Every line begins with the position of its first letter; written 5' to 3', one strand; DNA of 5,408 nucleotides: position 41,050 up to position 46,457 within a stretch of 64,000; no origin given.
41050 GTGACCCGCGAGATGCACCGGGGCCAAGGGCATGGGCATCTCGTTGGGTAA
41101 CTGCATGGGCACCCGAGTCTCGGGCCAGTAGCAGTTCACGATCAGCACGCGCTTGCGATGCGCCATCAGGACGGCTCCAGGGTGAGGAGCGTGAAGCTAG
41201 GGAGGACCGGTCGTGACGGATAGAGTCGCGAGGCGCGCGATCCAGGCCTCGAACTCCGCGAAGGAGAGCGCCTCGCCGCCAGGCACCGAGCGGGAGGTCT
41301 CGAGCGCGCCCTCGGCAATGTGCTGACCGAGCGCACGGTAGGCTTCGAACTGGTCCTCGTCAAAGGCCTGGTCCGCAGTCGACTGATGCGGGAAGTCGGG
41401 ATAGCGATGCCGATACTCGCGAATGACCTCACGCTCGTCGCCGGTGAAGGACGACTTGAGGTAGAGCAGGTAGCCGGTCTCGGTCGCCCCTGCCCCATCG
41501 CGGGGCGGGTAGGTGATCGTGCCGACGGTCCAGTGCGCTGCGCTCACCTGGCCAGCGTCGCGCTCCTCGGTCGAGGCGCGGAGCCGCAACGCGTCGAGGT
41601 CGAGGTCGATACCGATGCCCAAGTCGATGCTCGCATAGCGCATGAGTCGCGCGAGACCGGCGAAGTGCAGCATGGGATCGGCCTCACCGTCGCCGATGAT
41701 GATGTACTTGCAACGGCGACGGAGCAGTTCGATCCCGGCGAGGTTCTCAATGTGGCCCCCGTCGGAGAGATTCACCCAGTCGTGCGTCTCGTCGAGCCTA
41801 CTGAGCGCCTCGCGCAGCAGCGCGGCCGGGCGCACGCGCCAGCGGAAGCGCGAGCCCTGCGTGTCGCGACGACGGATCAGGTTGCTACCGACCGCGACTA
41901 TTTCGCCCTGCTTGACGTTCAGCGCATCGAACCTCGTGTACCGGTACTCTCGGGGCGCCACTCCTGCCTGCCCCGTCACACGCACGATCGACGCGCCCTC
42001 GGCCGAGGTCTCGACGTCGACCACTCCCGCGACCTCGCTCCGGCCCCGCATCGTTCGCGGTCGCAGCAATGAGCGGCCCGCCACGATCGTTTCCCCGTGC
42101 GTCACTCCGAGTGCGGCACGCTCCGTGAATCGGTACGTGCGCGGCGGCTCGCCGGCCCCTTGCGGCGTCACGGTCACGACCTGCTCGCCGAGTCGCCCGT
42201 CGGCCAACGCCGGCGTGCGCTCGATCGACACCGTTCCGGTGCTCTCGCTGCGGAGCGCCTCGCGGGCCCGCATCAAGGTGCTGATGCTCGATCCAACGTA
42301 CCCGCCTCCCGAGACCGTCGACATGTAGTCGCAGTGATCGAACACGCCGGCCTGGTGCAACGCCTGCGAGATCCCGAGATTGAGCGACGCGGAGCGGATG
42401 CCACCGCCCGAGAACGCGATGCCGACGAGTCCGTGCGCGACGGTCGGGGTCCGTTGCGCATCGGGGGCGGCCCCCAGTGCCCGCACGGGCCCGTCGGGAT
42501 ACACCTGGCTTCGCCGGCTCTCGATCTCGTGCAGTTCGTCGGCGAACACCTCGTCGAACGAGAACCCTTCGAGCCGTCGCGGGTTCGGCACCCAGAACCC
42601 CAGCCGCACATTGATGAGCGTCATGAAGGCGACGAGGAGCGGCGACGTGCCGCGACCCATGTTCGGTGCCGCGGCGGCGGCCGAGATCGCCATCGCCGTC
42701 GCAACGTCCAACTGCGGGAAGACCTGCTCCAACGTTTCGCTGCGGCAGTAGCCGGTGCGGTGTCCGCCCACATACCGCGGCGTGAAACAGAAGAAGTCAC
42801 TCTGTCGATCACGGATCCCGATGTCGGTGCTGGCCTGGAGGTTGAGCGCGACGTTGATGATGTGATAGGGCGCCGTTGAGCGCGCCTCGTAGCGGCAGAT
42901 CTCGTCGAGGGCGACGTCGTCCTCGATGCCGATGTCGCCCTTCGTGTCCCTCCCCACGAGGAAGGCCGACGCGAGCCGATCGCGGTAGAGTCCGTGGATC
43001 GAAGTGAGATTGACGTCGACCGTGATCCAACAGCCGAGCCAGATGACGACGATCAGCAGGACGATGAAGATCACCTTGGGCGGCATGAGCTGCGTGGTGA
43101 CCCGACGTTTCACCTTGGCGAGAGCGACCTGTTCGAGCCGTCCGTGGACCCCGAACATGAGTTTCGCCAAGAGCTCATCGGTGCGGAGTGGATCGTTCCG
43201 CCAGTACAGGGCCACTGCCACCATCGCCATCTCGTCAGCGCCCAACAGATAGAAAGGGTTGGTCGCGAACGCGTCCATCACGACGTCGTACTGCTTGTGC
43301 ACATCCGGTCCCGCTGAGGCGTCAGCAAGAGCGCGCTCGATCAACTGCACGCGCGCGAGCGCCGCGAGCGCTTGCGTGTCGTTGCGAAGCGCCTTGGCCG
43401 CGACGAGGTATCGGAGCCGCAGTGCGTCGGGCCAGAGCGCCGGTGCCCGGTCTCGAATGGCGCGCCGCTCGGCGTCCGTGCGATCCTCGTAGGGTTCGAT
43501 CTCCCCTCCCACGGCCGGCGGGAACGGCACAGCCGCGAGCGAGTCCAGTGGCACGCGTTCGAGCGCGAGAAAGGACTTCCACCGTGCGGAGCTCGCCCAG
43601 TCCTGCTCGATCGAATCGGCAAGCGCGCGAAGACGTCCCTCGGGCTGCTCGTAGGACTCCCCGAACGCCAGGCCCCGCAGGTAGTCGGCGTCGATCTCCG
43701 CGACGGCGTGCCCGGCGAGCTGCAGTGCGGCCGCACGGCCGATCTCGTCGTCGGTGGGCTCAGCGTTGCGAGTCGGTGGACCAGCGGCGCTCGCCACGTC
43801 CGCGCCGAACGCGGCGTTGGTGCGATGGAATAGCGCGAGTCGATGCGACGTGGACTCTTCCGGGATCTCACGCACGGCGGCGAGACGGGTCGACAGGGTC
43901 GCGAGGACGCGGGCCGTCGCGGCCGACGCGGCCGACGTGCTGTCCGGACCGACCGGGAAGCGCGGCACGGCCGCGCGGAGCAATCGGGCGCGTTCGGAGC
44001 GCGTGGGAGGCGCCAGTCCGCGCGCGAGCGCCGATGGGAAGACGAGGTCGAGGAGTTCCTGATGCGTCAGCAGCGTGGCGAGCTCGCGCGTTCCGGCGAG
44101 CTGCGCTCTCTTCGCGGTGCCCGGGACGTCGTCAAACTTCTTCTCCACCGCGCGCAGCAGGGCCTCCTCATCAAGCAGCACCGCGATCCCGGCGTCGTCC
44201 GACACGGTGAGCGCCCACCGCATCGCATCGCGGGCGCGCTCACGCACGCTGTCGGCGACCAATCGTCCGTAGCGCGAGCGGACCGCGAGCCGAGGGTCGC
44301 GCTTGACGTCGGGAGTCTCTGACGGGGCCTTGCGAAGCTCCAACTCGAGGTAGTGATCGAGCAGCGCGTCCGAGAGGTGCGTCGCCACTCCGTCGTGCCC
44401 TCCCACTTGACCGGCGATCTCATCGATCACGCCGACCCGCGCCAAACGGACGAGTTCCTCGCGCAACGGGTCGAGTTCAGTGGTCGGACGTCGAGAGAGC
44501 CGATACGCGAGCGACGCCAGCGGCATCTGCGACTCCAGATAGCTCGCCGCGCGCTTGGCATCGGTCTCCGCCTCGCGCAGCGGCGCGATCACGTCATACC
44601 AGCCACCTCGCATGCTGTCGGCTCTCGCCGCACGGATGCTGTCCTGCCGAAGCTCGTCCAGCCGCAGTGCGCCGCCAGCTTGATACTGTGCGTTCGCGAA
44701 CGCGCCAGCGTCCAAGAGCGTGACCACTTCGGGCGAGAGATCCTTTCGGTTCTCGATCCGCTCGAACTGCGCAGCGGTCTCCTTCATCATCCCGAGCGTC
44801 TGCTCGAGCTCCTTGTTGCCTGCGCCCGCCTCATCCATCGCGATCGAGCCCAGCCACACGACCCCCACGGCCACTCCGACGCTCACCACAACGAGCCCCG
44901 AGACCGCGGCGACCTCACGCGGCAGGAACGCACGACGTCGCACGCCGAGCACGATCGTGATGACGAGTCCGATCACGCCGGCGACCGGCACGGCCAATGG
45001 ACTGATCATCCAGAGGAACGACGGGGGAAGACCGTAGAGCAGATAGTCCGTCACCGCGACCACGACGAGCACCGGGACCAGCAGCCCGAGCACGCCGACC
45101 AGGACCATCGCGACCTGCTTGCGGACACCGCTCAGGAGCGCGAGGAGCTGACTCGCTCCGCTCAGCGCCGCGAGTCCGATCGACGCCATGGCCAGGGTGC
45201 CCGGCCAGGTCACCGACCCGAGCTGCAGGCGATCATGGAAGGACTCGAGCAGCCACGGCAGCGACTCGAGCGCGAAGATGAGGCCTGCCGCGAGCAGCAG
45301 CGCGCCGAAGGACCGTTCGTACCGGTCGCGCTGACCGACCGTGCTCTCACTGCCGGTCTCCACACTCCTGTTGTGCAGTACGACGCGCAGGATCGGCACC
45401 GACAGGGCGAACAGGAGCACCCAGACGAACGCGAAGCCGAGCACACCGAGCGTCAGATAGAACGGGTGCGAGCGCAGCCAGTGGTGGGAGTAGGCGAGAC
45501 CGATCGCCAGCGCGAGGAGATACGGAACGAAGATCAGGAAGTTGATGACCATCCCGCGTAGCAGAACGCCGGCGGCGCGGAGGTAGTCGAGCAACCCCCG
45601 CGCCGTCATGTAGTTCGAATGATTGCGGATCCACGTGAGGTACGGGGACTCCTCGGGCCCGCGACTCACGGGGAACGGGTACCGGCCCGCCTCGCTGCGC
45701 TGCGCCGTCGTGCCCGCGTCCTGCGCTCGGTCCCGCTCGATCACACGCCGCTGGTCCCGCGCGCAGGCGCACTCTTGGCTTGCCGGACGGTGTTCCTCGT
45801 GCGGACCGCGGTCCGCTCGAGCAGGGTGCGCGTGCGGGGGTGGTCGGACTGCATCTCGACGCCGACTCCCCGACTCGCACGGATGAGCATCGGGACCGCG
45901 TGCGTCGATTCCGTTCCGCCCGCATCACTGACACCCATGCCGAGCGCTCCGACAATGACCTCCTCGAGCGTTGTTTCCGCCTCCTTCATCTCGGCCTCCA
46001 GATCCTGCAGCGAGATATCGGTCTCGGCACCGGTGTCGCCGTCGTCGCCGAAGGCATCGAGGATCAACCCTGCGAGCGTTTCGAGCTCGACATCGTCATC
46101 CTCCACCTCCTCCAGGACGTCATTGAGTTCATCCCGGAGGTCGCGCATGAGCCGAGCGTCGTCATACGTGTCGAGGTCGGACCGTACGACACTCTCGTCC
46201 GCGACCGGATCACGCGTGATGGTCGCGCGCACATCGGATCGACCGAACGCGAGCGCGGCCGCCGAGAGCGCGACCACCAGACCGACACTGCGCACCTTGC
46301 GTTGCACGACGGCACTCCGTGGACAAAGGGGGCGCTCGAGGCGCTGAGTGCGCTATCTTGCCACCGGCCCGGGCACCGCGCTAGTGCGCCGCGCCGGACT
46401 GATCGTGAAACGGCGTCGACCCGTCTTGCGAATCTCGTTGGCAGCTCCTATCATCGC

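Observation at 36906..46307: Tightly coupled five-gene operon pairing two membrane-anchored patatin lipases with a B12-type radical SAM enzyme and a Delta9-type desaturase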

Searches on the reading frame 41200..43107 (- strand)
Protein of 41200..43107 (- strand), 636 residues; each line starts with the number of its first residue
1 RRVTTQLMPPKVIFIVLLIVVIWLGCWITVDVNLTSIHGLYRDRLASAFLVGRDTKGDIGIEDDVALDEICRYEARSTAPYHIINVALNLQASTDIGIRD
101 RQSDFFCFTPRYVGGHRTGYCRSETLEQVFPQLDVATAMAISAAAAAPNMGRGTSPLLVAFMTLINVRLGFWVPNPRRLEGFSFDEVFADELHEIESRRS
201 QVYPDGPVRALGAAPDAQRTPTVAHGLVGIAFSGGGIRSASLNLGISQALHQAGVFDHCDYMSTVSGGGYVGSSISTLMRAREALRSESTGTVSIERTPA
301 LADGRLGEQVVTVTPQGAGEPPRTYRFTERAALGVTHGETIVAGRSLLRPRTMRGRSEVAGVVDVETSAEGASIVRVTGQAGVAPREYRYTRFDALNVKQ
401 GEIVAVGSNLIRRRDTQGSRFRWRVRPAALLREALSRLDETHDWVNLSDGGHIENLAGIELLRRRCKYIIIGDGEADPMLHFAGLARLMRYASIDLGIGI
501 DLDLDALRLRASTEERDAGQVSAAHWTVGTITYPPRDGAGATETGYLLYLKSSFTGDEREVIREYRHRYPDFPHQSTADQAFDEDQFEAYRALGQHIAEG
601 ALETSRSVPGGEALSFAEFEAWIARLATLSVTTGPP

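Call 65: find_related_loci(query=A3, collection=metagenome_contigs, flank=8000)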
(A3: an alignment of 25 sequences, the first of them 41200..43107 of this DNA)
Query A3 (636 aa) in metagenome_contigs; peptide patterns used: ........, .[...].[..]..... (x = any residue, [..] = any of these).
600 stretches matched a pattern (row limit reached: there are more); 564 encode a relative of the query (tblastn E <= 1e-3); the best 80 are kept; 80 distinct loci.
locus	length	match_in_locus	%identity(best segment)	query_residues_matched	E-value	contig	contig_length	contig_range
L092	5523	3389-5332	68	1-635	0e+0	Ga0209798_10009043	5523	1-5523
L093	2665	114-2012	62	3-626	0e+0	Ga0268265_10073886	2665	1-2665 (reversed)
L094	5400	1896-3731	51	10-628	0e+0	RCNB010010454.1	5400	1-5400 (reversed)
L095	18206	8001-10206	51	13-613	4e-165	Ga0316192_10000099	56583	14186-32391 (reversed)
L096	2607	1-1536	50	111-631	2e-165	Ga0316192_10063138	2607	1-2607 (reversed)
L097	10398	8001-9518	69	1-627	2e-117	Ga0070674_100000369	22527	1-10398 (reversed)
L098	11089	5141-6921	53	22-619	1e-111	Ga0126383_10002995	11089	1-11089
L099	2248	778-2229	65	13-636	4e-113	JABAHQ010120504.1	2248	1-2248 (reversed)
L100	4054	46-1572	59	8-631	9e-105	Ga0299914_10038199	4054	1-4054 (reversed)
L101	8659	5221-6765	58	10-626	1e-102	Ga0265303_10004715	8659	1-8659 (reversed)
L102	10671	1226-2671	63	26-627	1e-96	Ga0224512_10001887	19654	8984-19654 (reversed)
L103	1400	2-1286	77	438-635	6e-102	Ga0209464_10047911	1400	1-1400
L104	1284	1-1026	49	241-602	6e-100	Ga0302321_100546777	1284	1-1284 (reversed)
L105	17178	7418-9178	52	13-634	0e+0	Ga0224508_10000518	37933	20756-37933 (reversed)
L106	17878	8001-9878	65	3-635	0e+0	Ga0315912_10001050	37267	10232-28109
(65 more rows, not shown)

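Call 68: predict_structure(alignment_id=A3)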
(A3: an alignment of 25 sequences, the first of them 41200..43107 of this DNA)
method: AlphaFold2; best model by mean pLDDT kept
length: 636 residues; sequences in the alignment: 25
mean_pLDDT: 71.1   pTM: 0.69
mean pLDDT of the five models: 71.1, 69.4, 63.8, 62.9, 61.0
residues with pLDDT >= 90: 52; 70-90: 311; 50-70: 184; < 50: 89
segments of 3 or more residues with pLDDT < 50: 1-3, 31-63, 148-154, 272-274, 276-284, 302-305, 350-354, 412-423, 633-636
pLDDT, mean of each block of 10 residues (from residue 1): 59 80 63 44 47 38 57 66 81 72 74 83 57 65 55 55 66 79 85 84 72 63 91 75 85 86 67 48 57 74 53 75 60 71 67 61 72 68 64 61 75 43 59 79 75 71 94 84 86 89 87 67 90 85 93 87 87 71 77 91 64 80 82 45
secondary structure, 60 per line:
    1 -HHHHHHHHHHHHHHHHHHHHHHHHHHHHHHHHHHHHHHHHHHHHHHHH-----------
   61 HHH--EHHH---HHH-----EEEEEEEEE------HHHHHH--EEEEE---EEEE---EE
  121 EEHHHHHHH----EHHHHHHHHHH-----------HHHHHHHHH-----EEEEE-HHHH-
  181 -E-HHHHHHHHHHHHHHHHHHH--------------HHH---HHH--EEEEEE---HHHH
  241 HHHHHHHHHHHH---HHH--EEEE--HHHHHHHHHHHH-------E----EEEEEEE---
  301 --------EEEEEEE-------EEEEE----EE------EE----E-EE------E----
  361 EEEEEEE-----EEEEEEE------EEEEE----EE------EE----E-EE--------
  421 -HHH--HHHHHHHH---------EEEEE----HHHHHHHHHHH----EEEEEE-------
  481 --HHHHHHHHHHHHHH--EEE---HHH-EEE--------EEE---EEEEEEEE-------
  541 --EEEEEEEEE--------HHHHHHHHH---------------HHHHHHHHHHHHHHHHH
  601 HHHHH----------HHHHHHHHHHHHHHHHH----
elements in order: H2-49 E81-89 H96-101 E104-108 E112-115 E119-122 H123-129 H135-144 H156-164 E170-174 H176-179 H184-202 E228-233 H237-252 E261-264 H267-278 E291-297 E309-315 E323-327 E361-367 E373-379 E386-390 H427-434 E444-448 H453-463 E468-473 H483-496 E499-501 E509-511 E520-522 E526-533 E543-551 H560-568 H584-605 H616-632

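Call 71: fold_search(model_id=the predicted structure, library=pdb)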
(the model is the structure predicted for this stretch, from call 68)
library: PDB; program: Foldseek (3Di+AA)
matches with E <= 10: 779; with E <= 0.001: 3
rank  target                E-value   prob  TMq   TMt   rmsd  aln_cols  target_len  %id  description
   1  4xsx_J                1.2e-04  0.77  0.06  0.04  21.2       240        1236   17  Crystal structure of CBR 703 bound to Escherichia coli RNA polymerase holoenzyme (released 2015-07-22)
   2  5izr_B                8.4e-04  0.99  0.27  0.26  19.0       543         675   13  Human GIVD cytosolic phospholipase A2 in complex with Methyl gamma-Linolenyl Fluorophosphonate inhibitor and Terbium C (released 2016-06-08)
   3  6n60_D                9.4e-04  0.23  0.07  0.05  24.4       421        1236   13  Escherichia coli RNA polymerase sigma70-holoenzyme bound to upstream fork promoter DNA and Microcin J25 (MccJ25) (released 2019-01-09)
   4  9n9q_G                1.1e-03  0.16  0.07  0.04  24.6       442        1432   11  Cryo-EM structure of the RNA-guided transcription complex (released 2025-12-24)
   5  5izr_D                1.5e-03  0.97  0.26  0.25  18.5       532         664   12  Human GIVD cytosolic phospholipase A2 in complex with Methyl gamma-Linolenyl Fluorophosphonate inhibitor and Terbium C (released 2016-06-08)
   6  5izr_C                1.6e-03  0.97  0.27  0.26  18.6       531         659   12  Human GIVD cytosolic phospholipase A2 in complex with Methyl gamma-Linolenyl Fluorophosphonate inhibitor and Terbium C (released 2016-06-08)
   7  5izr_A                2.3e-03  0.97  0.27  0.26  18.6       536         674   13  Human GIVD cytosolic phospholipase A2 in complex with Methyl gamma-Linolenyl Fluorophosphonate inhibitor and Terbium C (released 2016-06-08)
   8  6alh_J                2.3e-03  0.18  0.08  0.04  27.4       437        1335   11  CryoEM structure of E.coli RNA polymerase elongation complex (released 2017-08-16)
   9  6j9f_D                4.4e-03  0.33  0.06  0.04  21.3       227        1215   17  Cryo-EM structure of Xanthomonos oryzae transcription elongation complex with the bacteriophage protein P7 (released 2019-07-17)
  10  4lk0_D                4.6e-03  0.60  0.07  0.04  21.0       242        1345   17  Crystal Structure Analysis of the E.coli holoenzyme/T7 Gp2 complex (released 2013-11-13)
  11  6n62_D                4.6e-03  0.30  0.06  0.04  22.0       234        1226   16  Escherichia coli RNA polymerase sigma70-holoenzyme bound to upstream fork promoter DNA (released 2019-01-09)
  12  1cjy_B                5.4e-03  0.90  0.26  0.27  15.8       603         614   11  HUMAN CYTOSOLIC PHOSPHOLIPASE A2 (released 2000-04-20)
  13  5iz5_A                5.4e-03  0.85  0.25  0.21  21.0       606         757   11  Human GIVD cytosolic phospholipase A2 (released 2016-06-08)
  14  9gda_D                5.4e-03  0.15  0.07  0.04  26.9       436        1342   12  RNAP-TopoI complex on duplex scaffold (released 2025-11-05)
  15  2xha_A                6.1e-03  0.82  0.07  0.19  20.2       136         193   19  Crystal Structure of Domain 2 of Thermotoga maritima N-utilization Substance G (NusG) (released 2011-06-29)
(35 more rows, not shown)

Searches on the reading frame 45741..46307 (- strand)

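Call 3: search_protein_families(library=pfam, proteins=[window:45741-46307:-], max_evalue=0.01)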
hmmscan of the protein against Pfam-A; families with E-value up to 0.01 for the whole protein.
window:45741-46307:- (188 aa): 1 family
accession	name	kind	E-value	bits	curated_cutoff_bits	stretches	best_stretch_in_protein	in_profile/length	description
PF03471.22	CorC_HlyC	-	0.00095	19.6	27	1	59-111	17-68/81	Transporter associated domain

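Call 4: search_protein_families(library=ncbifam, proteins=[window:45741-46307:-], max_evalue=0.01)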
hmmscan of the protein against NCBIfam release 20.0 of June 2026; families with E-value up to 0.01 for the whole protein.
window:45741-46307:- (188 aa): 0 families

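Call 5: search_protein_families(library=padloc, proteins=[window:45741-46307:-], max_evalue=0.01)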
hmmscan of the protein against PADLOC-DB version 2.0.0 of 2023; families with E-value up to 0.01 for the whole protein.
window:45741-46307:- (188 aa): 0 families
